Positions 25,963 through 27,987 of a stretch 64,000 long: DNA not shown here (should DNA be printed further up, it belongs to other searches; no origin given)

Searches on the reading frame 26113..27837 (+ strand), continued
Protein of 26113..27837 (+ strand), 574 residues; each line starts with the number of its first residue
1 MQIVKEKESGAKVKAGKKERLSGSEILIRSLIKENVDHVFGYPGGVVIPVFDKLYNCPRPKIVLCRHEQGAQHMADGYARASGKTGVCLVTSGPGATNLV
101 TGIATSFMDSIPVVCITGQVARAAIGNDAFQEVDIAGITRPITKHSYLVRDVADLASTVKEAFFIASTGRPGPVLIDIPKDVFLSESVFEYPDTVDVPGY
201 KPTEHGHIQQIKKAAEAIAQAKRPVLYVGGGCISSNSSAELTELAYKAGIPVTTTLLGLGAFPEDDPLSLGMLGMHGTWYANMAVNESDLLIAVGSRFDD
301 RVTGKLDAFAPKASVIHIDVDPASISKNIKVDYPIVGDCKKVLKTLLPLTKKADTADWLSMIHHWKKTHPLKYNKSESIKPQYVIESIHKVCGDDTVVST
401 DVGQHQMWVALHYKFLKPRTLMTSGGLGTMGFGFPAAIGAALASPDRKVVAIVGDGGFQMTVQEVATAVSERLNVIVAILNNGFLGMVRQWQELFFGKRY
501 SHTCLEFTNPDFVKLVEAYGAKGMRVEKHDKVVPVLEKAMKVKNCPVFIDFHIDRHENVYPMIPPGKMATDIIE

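Call 32: find_encoding_contigs(protein=P0023, flank=3500, max_places=2)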
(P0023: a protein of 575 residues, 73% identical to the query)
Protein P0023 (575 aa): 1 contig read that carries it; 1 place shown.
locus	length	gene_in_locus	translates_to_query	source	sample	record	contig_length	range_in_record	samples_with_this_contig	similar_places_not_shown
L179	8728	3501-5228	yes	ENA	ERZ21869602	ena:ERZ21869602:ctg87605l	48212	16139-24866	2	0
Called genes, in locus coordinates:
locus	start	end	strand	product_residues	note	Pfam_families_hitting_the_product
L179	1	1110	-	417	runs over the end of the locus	PF00988:CPSase_sm_chain, PF07722:Peptidase_C26 (faint), PF00117:GATase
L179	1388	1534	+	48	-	-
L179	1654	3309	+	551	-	PF00920:ILVD_EDD_N, PF24877:ILV_EDD_C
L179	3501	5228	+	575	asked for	PF02776:TPP_enzyme_N, PF00205:TPP_enzyme_M, PF02775:TPP_enzyme_C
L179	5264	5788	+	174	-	PF01842:ACT, PF22629:ACT_AHAS_ss, PF13710:ACT_5 (weak), PF10369:ALS_ss_C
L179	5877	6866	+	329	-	PF02826:2-Hacid_dh_C (weak), PF03446:NAD_binding_2 (weak), PF03807:F420_oxidored (weak), PF07991:KARI_N, PF01450:KARI_C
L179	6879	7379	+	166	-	PF00682:HMGL-like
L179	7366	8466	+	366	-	PF00682:HMGL-like, PF22617:HCS_D2, PF08502:LeuA_dimer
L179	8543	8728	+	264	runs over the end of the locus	PF01063:Aminotran_4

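Call 33: find_encoding_contigs(protein=P0022, flank=3500, max_places=2)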
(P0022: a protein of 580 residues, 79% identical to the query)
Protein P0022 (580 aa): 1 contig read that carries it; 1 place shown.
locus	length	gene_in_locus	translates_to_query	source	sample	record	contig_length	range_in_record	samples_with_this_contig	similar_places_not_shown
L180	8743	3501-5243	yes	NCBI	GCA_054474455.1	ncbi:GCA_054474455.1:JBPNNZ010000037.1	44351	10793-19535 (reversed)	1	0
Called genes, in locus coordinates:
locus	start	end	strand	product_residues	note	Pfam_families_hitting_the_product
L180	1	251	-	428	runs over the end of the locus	PF03952:Enolase_N, PF00113:Enolase_C, PF13378:MR_MLE_C (weak)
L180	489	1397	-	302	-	PF00574:CLP_protease (weak), PF25145:NfeD1b_N (weak), PF01972:SDH_protease (weak), PF01343:Peptidase_S49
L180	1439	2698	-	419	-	PF00988:CPSase_sm_chain, PF00117:GATase, PF07722:Peptidase_C26 (weak)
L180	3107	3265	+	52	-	-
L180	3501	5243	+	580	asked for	PF02776:TPP_enzyme_N, PF00205:TPP_enzyme_M, PF02775:TPP_enzyme_C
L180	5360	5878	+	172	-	PF01842:ACT, PF22629:ACT_AHAS_ss, PF13710:ACT_5 (weak), PF10369:ALS_ss_C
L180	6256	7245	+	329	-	PF02826:2-Hacid_dh_C (weak), PF03446:NAD_binding_2 (weak), PF07991:KARI_N, PF01450:KARI_C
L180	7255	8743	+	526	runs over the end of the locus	PF00682:HMGL-like, PF22617:HCS_D2, PF08502:LeuA_dimer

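Call 41: find_encoding_contigs(protein=P0016, flank=3500, max_places=3)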
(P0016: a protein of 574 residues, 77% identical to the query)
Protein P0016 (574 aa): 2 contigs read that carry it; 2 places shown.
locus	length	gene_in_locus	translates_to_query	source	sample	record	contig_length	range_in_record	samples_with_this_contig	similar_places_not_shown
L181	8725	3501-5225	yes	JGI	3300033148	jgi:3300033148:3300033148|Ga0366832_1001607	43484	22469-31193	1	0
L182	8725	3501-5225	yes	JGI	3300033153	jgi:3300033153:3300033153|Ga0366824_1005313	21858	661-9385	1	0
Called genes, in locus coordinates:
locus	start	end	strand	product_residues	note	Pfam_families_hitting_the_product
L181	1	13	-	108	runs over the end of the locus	PF01934:HepT-like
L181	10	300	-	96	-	PF01909:NTP_transf_2, PF18765:Polbeta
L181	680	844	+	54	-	-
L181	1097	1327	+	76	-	PF13366:PDDEXK_3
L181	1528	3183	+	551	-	PF00920:ILVD_EDD_N, PF24877:ILV_EDD_C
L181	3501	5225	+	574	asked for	PF02776:TPP_enzyme_N, PF00205:TPP_enzyme_M, PF02775:TPP_enzyme_C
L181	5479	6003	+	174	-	PF01842:ACT, PF22629:ACT_AHAS_ss, PF13710:ACT_5 (weak), PF10369:ALS_ss_C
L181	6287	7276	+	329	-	PF03446:NAD_binding_2 (weak), PF07991:KARI_N, PF01450:KARI_C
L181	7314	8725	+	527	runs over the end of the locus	PF00682:HMGL-like, PF22617:HCS_D2, PF08502:LeuA_dimer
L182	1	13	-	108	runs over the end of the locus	PF01934:HepT-like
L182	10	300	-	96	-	PF01909:NTP_transf_2, PF18765:Polbeta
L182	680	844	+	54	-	-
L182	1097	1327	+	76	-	PF13366:PDDEXK_3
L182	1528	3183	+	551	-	PF00920:ILVD_EDD_N, PF24877:ILV_EDD_C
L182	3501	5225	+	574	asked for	PF02776:TPP_enzyme_N, PF00205:TPP_enzyme_M, PF02775:TPP_enzyme_C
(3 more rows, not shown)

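Call 42: find_encoding_contigs(protein=P0013, flank=3500, max_places=3)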
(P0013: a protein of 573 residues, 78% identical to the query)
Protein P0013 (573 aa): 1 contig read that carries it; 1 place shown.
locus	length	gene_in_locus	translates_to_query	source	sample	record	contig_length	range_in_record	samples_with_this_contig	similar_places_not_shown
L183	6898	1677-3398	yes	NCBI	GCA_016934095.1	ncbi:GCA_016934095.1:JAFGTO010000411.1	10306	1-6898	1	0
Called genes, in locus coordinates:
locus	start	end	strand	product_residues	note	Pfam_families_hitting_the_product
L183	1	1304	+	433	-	PF00920:ILVD_EDD_N, PF24877:ILV_EDD_C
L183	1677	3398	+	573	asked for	PF02776:TPP_enzyme_N, PF00205:TPP_enzyme_M, PF02775:TPP_enzyme_C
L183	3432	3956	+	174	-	PF01842:ACT, PF22629:ACT_AHAS_ss, PF13710:ACT_5 (weak), PF10369:ALS_ss_C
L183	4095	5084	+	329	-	PF03446:NAD_binding_2, PF03807:F420_oxidored (weak), PF07991:KARI_N, PF01450:KARI_C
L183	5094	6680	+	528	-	PF00682:HMGL-like, PF22617:HCS_D2, PF08502:LeuA_dimer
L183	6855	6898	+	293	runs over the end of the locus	PF01063:Aminotran_4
